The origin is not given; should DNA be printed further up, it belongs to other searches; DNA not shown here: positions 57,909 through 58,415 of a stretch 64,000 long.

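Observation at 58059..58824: Three tandem mini zinc-ribbon genes on the minus strand between lepA and recJ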

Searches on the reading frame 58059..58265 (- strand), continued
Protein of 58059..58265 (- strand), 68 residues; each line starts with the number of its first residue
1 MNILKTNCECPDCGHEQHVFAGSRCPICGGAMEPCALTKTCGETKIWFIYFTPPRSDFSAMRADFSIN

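Call 49: search_protein_representatives(alignment_id=A1)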
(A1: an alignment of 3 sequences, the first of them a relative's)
Query: 3 sequences, 69 profile positions. Proteins with E-value up to 0.001 (for the whole library): 82; up to 1e-10: 14; up to 1e-30: 0. The best 82 are listed.
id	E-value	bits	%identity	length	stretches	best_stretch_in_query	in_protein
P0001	7.0e-28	112.6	-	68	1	1-66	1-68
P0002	8.2e-28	112.4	-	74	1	1-68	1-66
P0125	1.5e-25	105.1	-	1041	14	5-38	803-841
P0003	1.4e-17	79.6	-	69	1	1-54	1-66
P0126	2.3e-17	78.9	-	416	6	5-55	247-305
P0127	1.0e-14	70.5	-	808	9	7-56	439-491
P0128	1.4e-14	70.0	-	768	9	8-38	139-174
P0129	3.5e-14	68.7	-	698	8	6-47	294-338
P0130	1.8e-13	66.4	-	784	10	6-54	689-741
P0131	6.1e-13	64.8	-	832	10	4-39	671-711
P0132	2.4e-12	62.8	-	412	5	5-56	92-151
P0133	1.2e-11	60.6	-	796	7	9-53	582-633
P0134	1.8e-11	60.0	-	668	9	5-35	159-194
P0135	4.5e-11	58.8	-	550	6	7-46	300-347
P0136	1.1e-10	57.5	-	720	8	8-50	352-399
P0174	3.7e-05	39.8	-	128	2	11-34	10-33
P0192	5.0e-04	36.2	-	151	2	8-44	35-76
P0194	5.8e-04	36.0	-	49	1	3-41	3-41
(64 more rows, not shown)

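Call 51: search_protein_families(library=pfam, proteins=[P0126, P0174, P0194, P0192, P0125, L004:5742-5945:-, L003:5691-5939:-, L086:3682-3963:-, L089:3675-3932:-], max_evalue=1)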
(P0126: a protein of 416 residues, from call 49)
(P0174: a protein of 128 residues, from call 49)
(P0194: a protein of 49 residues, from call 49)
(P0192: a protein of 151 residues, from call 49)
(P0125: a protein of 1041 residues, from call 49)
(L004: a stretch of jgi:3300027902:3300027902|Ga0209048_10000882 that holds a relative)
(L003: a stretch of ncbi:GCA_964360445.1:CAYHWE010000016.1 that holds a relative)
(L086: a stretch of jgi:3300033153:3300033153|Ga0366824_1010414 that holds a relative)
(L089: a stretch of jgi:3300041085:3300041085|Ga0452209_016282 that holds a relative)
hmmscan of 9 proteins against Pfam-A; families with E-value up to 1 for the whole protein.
P0126 (416 aa): 10 families
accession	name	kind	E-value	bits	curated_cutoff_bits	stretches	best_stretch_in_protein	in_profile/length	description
PF21817.3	CapR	-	8.2e-34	116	24.2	6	171-213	15-67/67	CapR homology domain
PF14311.12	DUF4379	-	1.5e-30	105.6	24.5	6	49-84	20-55/56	Probable Treble clef zinc finger domain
PF01155.25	HypA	-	1e-10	42.1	28.9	3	52-87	66-97/112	Hydrogenase/urease nickel incorporation, metallochaperone, hypA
PF09723.15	Zn_ribbon_8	-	4.8e-08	33.3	34.4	3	187-220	7-40/41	Zinc ribbon domain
PF25206.1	DUF7836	-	7.3e-05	23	26.7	2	58-86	9-40/59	Domain of unknown function (DUF7836)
PF13192.12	Thioredoxin_3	-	0.0036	17.7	24.8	1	143-168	7-31/76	Thioredoxin domain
PF05265.19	DUF723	-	0.009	16.4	20.9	1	155-213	3-60/60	Protein of unknown function (DUF723)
PF14319.11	Zn_Tnp_IS91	-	0.05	14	26.3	1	57-100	39-80/90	Transposase zinc-binding domain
PF13761.12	DUF4166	-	0.074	13.2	23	0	216-315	79-183/184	Domain of unknown function (DUF4166)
PF09334.17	tRNA-synt_1g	-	0.41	9.8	20.1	0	237-307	133-196/391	tRNA synthetases class I (M)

P0174 (128 aa): 26 families (the best 25 are shown)
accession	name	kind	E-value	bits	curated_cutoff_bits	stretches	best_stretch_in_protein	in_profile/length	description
PF01155.25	HypA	-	1.3e-07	32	28.9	2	10-36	70-97/112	Hydrogenase/urease nickel incorporation, metallochaperone, hypA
PF21349.2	RUBY_RBDX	-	1.4e-05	24.9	26.5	1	72-97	3-28/30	Rubrerythrin, rubredoxin-like domain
PF18912.6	DZR_2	-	2.2e-05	24.6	27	2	7-34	18-45/56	Double zinc ribbon domain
PF12773.13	DZR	-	6.1e-05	23.5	27.3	1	10-34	12-33/45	Double zinc ribbon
PF09723.15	Zn_ribbon_8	-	0.00016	22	34.4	1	12-34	7-35/41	Zinc ribbon domain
PF01096.23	Zn_ribbon_TFIIS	-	0.00034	20.8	21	0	12-20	30-38/39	Transcription factor S-II (TFIIS)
PF08772.16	Zn_ribbon_NOB1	-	0.00087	19.8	24.9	1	10-36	8-34/72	Nin one binding (NOB1) Zn-ribbon like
PF08271.17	Zn_Ribbon_TF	-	0.0011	18.9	29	0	27-77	2-27/43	TFIIB zinc-binding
PF23458.2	DUF7130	-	0.0037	17.6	35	2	72-99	56-84/89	Domain of unknown function (DUF7130)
PF12172.15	zf-ChsH2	-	0.0043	17.2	23.2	1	11-36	12-36/37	ChsH2, rubredoxin-like zinc ribbon domain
PF13920.12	zf-C3HC4_3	-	0.017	15.4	27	0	71-95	25-46/49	Zinc finger, C3HC4 type (RING finger)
PF24463.1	DUF7577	-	0.021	14.9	28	1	88-97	5-14/27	Domain of unknown function (DUF7577)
PF13597.11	NRDD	-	0.023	13.8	26.2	1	9-34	507-530/562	Anaerobic ribonucleoside-triphosphate reductase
PF07295.17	DUF1451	-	0.037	14.6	26.1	1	12-34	115-140/146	Zinc-ribbon containing domain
PF07191.17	Zn_ribbon_6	-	0.039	14.4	25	0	9-33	15-37/67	Double zinc ribbon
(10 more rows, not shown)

P0194 (49 aa): 6 families
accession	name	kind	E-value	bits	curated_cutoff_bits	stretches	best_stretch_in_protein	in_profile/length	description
PF01155.25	HypA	-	0.0061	17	28.9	1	2-35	61-95/112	Hydrogenase/urease nickel incorporation, metallochaperone, hypA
PF22912.2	zf-DPOE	-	0.0078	16.8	21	1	13-47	6-39/58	Zinc finger domain of DNA polymerase-epsilon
PF15777.11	Anti-TRAP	-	0.025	15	32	1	3-35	4-39/59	Tryptophan RNA-binding attenuator protein inhibitory protein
PF05191.20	ADK_lid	-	0.085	13.2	26.6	0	9-19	19-29/36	Adenylate kinase, active site lid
PF21349.2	RUBY_RBDX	-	0.088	12.7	26.5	1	13-33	2-23/30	Rubrerythrin, rubredoxin-like domain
PF23455.1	DUF7129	-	0.36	11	30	1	14-35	14-36/45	Domain of unknown function (DUF7129)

P0192 (151 aa): 25 families
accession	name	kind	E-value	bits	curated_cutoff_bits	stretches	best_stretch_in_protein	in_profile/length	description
PF21817.3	CapR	-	4.9e-12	46.3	24.2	2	11-64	5-66/67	CapR homology domain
PF14311.12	DUF4379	-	3.3e-11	43.6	24.5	2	31-66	20-55/56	Probable Treble clef zinc finger domain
PF01155.25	HypA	-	1.2e-07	32.2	28.9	2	102-135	65-95/112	Hydrogenase/urease nickel incorporation, metallochaperone, hypA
PF09723.15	Zn_ribbon_8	-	6.8e-06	26.4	34.4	2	109-135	7-35/41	Zinc ribbon domain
PF25206.1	DUF7836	-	0.0013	19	26.7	1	38-79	7-51/59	Domain of unknown function (DUF7836)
PF14803.11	Zn_ribbon_Nudix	-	0.0019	18.5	25.6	1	127-135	1-9/34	Nudix N-terminal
PF15446.12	zf-PHD-like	-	0.0026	17.8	27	1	36-119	47-134/170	PHD/FYVE-zinc-finger like domain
PF12322.14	T4_baseplate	-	0.011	15.9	24.5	1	75-116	165-206/219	T4 bacteriophage base plate protein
PF13639.12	zf-RING_2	-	0.017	15.9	27.3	2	37-65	18-44/44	Ring finger domain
PF13717.11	Zn_ribbon_4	-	0.022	15.1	30.3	2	104-117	22-35/36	zinc-ribbon domain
PF01096.23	Zn_ribbon_TFIIS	-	0.023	14.9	21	2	37-49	27-39/39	Transcription factor S-II (TFIIS)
PF09845.14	OapC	-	0.026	15.2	23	1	40-107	3-68/133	Origin-associated protein OapC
PF12773.13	DZR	-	0.046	14.3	27.3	1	110-139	15-37/45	Double zinc ribbon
PF07191.17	Zn_ribbon_6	-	0.047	14.1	25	0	40-74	2-32/67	Double zinc ribbon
PF10416.15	IBD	-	0.049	14.1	25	0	85-119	26-61/128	Transcription-initiator DNA-binding domain IBD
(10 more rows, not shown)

P0125 (1041 aa): 9 families
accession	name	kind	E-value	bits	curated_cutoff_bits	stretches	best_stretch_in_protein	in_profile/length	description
PF21817.3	CapR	-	8.1e-68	225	24.2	14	80-123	16-67/67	CapR homology domain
PF14311.12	DUF4379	-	1.6e-60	201.6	24.5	13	791-837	9-55/56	Probable Treble clef zinc finger domain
PF01155.25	HypA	-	1.4e-11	44.8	28.9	4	929-964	66-97/112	Hydrogenase/urease nickel incorporation, metallochaperone, hypA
PF12451.13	VPS11_C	-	0.0053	17.3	25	0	595-616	18-39/45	Vacuolar protein sorting protein 11 C terminal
PF02906.19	Fe_hyd_lg_C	-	0.012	15.7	22.1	0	892-930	75-113/245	Iron only hydrogenase large subunit, C-terminal domain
PF20914.2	DNA_pol_IIIA_C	-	0.021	15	22.5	0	39-50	30-41/52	DNA polymerase III subunit alpha, C-terminal domain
PF20314.3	DUF6610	-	0.18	11.9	27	0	787-884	65-155/198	Family of unknown function (DUF6610)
PF13192.12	Thioredoxin_3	-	0.38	11.3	24.8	0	891-920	7-34/76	Thioredoxin domain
PF10863.13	NOP19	-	0.51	10.6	25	0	601-622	73-93/140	Nucleolar protein 19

L004:5742-5945:- (67 aa): 1 family
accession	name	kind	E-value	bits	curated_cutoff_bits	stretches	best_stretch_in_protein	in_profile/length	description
PF19792.4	DUF6276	-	0.12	12.9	27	1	2-50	2-49/128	Family of unknown function (DUF6276)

L003:5691-5939:- (82 aa): 1 family
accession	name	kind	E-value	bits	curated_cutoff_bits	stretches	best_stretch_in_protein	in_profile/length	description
PF12760.12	Zn_ribbon_IS1595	-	0.23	11.9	25.4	1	16-49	17-41/46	Transposase zinc-ribbon domain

L086:3682-3963:- (93 aa): 35 families (the best 25 are shown)
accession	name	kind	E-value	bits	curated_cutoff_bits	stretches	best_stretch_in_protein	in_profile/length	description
PF08772.16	Zn_ribbon_NOB1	-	9.7e-05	22.8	24.9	1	4-30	9-32/72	Nin one binding (NOB1) Zn-ribbon like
PF16919.11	PknG_rubred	-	0.0014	19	28.5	1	10-31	25-46/74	Protein kinase G rubredoxin domain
PF08271.17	Zn_Ribbon_TF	-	0.002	18.1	29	1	4-40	1-38/43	TFIIB zinc-binding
PF12773.13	DZR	-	0.0028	18.2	27.3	1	6-47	1-29/45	Double zinc ribbon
PF13453.11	Zn_ribbon_TFIIB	-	0.003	17.4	22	1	24-46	2-23/41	Transcription factor zinc-finger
PF21349.2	RUBY_RBDX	-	0.0032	17.3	26.5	1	23-35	18-30/30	Rubrerythrin, rubredoxin-like domain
PF24460.1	DUF7575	-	0.0051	16.6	28.5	0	22-32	4-14/28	Domain of unknown function (DUF7575)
PF09297.16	Zn_ribbon_NUD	-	0.0072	16.4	24.8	1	22-32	4-14/32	NADH pyrophosphatase zinc ribbon domain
PF18912.6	DZR_2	-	0.0098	16.1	27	1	5-34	9-34/56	Double zinc ribbon domain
PF14690.11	Zn_ribbon_ISL3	-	0.015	16.1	25.5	0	22-37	3-18/47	zinc-finger of transposase IS204/IS1001/IS1096/IS1165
PF01155.25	HypA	-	0.016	15.7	28.9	1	3-43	70-108/112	Hydrogenase/urease nickel incorporation, metallochaperone, hypA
PF13240.11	Zn_Ribbon_1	-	0.018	15.3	25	1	21-29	13-21/23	zinc-ribbon domain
PF09723.15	Zn_ribbon_8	-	0.019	15.4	34.4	1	5-31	7-37/41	Zinc ribbon domain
PF07191.17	Zn_ribbon_6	-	0.02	15.3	25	1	3-35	16-43/67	Double zinc ribbon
PF23455.1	DUF7129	-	0.028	14.6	30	0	6-37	14-43/45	Domain of unknown function (DUF7129)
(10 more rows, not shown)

L089:3675-3932:- (85 aa): 0 families

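Call 52: search_protein_families(library=phrogs, proteins=[P0001, P0002, P0003, L004:5742-5945:-, L003:5691-5939:-, L086:3682-3963:-, L089:3675-3932:-, P0194], max_evalue=1)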
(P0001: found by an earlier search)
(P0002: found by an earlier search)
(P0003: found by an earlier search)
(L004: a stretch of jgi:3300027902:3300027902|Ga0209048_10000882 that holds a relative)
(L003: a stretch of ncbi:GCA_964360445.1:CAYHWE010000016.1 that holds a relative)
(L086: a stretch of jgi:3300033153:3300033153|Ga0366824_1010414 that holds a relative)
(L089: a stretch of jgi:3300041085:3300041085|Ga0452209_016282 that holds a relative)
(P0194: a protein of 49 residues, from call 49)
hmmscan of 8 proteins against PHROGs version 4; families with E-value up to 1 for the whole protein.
P0001 (68 aa): 11 families
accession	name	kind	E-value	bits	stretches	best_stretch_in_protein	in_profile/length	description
phrog_17317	-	unknown function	0.0027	18.3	1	1-29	1-27/31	-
phrog_21735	-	unknown function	0.045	14.8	1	9-39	5-37/61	-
phrog_9188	-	unknown function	0.06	14.6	1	6-31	37-63/70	-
phrog_19315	-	unknown function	0.091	12.8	1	8-43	259-295/348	-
phrog_681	-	DNA, RNA and nucleotide metabolism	0.1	12.1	1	5-30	399-430/576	endonuclease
phrog_25323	-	unknown function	0.14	13.1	1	4-52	79-132/159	-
phrog_22274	-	unknown function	0.45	12.2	1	7-36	11-40/81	-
phrog_36481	-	unknown function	0.46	11.6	1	8-31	15-37/60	-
phrog_10121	-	unknown function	0.65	11.2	1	5-30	73-98/109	-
phrog_3931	-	unknown function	0.72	11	1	7-31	29-53/59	-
phrog_10714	-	unknown function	0.78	11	1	8-36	74-103/109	-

P0002 (74 aa): 2 families
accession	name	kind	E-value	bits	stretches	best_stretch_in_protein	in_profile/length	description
phrog_681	-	DNA, RNA and nucleotide metabolism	0.032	13.8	1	5-53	328-372/576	endonuclease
phrog_36282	-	unknown function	0.15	13.5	1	28-71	20-63/77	-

P0003 (69 aa): 0 families

L004:5742-5945:- (67 aa): 0 families

L003:5691-5939:- (82 aa): 1 family
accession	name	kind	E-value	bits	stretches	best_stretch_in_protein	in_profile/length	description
phrog_11872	-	unknown function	0.13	13.7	0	53-74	17-38/97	-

L086:3682-3963:- (93 aa): 18 families
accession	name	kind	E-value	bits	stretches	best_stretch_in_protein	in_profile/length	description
phrog_10714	-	unknown function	0.00093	20.4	1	3-36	73-104/109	-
phrog_9188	-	unknown function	0.0027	18.9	1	4-31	39-64/70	-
phrog_22274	-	unknown function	0.0055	18.3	0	3-35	11-40/81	-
phrog_6586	-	unknown function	0.011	16.6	1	1-33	1-29/129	-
phrog_19315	-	unknown function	0.012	15.7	1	4-72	206-283/348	-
phrog_6332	-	unknown function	0.041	14.8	1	18-36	4-22/60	-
phrog_5602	-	unknown function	0.074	13.7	1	3-37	18-58/60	-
phrog_27132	-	unknown function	0.081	13.9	1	3-36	27-60/78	-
phrog_15471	-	DNA, RNA and nucleotide metabolism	0.12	13.1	1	19-72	100-151/183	HNH endonuclease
phrog_28897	-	unknown function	0.13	13.5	0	60-76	29-45/68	-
phrog_33828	-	unknown function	0.27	12.3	1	16-34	36-54/58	-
phrog_36481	-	unknown function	0.27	12.3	1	12-37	5-30/60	-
phrog_2546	-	unknown function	0.28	12.4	0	4-37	1-30/180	-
phrog_28450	-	unknown function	0.3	12.2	1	2-37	81-117/175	-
phrog_26488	-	unknown function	0.36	12.1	0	5-36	26-60/104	-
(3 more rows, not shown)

L089:3675-3932:- (85 aa): 0 families

P0194 (49 aa): 3 families
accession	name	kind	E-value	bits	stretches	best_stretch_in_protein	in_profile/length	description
phrog_3931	-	unknown function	0.023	15.8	1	7-35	25-53/59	-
phrog_22274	-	unknown function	0.19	13.4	1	9-37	9-37/81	-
phrog_35242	-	unknown function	0.58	11.1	1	27-41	37-51/71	-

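Call 53: search_protein_families(library=padloc, proteins=[P0001, P0002, P0003, L004:5742-5945:-, L003:5691-5939:-, L086:3682-3963:-, L089:3675-3932:-, P0194], max_evalue=1)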
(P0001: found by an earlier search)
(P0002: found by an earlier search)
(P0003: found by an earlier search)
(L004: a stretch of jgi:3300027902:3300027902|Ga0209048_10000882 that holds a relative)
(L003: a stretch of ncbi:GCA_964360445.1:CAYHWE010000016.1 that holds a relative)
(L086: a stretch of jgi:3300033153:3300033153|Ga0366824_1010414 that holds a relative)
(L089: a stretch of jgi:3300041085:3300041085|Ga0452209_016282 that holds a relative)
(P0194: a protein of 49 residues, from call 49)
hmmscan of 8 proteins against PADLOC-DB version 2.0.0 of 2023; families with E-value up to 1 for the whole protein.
P0001 (68 aa): 0 families

P0002 (74 aa): 0 families

P0003 (69 aa): 0 families

L004:5742-5945:- (67 aa): 0 families

L003:5691-5939:- (82 aa): 0 families

L086:3682-3963:- (93 aa): 7 families
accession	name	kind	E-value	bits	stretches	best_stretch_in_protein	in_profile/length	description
PDLC01367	Cas8b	-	0.0076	14.6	1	19-73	4-56/63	CAS-I-B; effector_LS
PDLC00051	DruE4|DruE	-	0.02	10.4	1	5-36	1409-1440/1829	SNF2 family N-terminal domain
PDLC04162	HEC-08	-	0.034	11.3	1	3-41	243-281/358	-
PDLC01691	Cas12f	-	0.048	11.6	1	3-43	288-327/332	CAS-V-F; effector__SPE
PDLC01202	Cas8b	-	0.049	10.4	1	10-46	134-170/469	CAS-I-B; effector_LS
PDLC00014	DruE2|DruE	-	0.082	8.2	1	4-36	1494-1526/1928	SNF2 family N-terminal domain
PDLC01736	TniQ_IF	-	0.091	9.9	1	4-34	159-188/400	TniQ_1_I-F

L089:3675-3932:- (85 aa): 0 families

P0194 (49 aa): 0 families

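Call 57: fold_search(model_id=the predicted structure, library=pdb)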
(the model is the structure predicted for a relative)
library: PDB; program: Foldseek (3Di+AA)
matches with E <= 10: 88; with E <= 0.001: 0
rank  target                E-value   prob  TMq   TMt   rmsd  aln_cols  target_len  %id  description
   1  9e71_BY               2.1e-01  0.75  0.37  0.38   8.8        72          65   22  Cryo-EM structure of the Pyrobaculum calidifontis 70S ribosome (released 2024-11-20)
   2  4pof_A                1.6e+00  0.11  0.32  0.10  13.0       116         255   13  PfMCM N-terminal domain without DNA (released 2014-04-09)
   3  4ljo_A                1.7e+00  0.13  0.33  0.12  12.3        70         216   14  Structure of an active ligase (HOIP)/ubiquitin transfer complex (released 2013-10-16)
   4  8slg_A                1.9e+00  0.11  0.30  0.06  11.3        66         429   21  Crystal Structure of Glycine tRNA ligase from Mycobacterium thermoresistibile (glycyl adenylate bound) (released 2023-05-03)
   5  7ui9_A                1.9e+00  0.10  0.30  0.02  10.8        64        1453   16  Core Mediator-PICearly (Copy A) (released 2023-02-15)
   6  9a3y_B                2.3e+00  0.08  0.29  0.17  12.3        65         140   11  Predicted model of tissue transglutaminase 2 (TG2) in complex with plasma fibronectin type I modules 7, 8 and 9 (FNI7- (released 2024-02-02)
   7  9a3z_B                2.4e+00  0.07  0.27  0.10  12.9        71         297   10  A predicted model of tissue transglutaminase 2 (TG2) in complex with plasma fibronectin's gelatin binding domain (FNI6 (released 2024-02-02)
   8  3fki_A                2.6e+00  0.09  0.29  0.02  10.8        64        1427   17  12-Subunit RNA Polymerase II Refined with Zn-SAD data (released 2009-03-10)
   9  6ted_L                2.9e+00  0.28  0.39  0.52   3.5        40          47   22  Structure of complete, activated transcription complex Pol II-DSIF-PAF-SPT6 uncovers allosteric elongation activation  (released 2020-07-22)
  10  7cto_A                2.9e+00  0.03  0.18  0.12  12.8        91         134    9  Staphylococcus aureus MsrB (released 2020-10-07)
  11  8ese_Z                3.1e+00  0.16  0.43  0.21   8.0        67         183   10  Crystal structure of human Vps29 bound to a peptide from Vps35L (released 2023-05-24)
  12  7cto_F                3.7e+00  0.03  0.19  0.13  12.0        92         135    6  Staphylococcus aureus MsrB (released 2020-10-07)
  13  9mu9_L                3.9e+00  0.16  0.34  0.47   3.9        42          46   24  Structure of a native Drosophila melanogaster Nucleosome Elongation Complex (Pol II EC-nucleosome). Composite map (released 2025-02-19)
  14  8hyj_I                3.9e+00  0.04  0.23  0.18  22.9        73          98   12  A cryo-EM structure of KTF1-bound polymerase V transcription elongation complex (released 2023-06-21)
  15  8p2s_B                4.4e+00  0.33  0.38  0.05   2.3        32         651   28  Cryo-EM structure of the anaerobic ribonucleotide reductase from Prevotella copri in its dimeric, ATP/dTTP/GTP-bound s (released 2023-09-13)
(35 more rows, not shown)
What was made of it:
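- On Zinc-ribbon fold: Foldseek's best hits are zinc ribbons at E >= 0.2 (call 57).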

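Call 59: list_cluster_members(proteins=[P0194, P0174, L004:5742-5942:-, L003:5691-5936:-, L086:3682-3951:-, L089:3675-3929:-, P0126])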
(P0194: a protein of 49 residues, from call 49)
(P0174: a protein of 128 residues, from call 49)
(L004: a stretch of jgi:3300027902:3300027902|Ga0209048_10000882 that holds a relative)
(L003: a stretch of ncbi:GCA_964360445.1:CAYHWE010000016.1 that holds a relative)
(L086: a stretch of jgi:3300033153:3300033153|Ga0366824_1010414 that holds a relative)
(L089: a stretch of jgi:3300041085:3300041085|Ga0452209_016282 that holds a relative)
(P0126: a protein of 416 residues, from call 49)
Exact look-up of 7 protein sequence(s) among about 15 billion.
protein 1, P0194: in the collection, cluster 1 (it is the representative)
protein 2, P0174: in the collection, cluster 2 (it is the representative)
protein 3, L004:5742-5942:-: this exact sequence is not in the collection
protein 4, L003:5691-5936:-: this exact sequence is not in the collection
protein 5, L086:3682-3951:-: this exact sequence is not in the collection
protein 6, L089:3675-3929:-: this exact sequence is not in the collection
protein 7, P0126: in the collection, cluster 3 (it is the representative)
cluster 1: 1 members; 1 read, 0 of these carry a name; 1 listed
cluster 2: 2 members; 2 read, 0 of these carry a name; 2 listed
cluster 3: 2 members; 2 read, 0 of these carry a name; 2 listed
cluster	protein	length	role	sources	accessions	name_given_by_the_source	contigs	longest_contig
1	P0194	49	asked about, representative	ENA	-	-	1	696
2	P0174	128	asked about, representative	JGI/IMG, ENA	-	-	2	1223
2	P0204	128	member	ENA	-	-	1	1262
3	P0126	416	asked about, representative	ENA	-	-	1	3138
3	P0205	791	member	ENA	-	-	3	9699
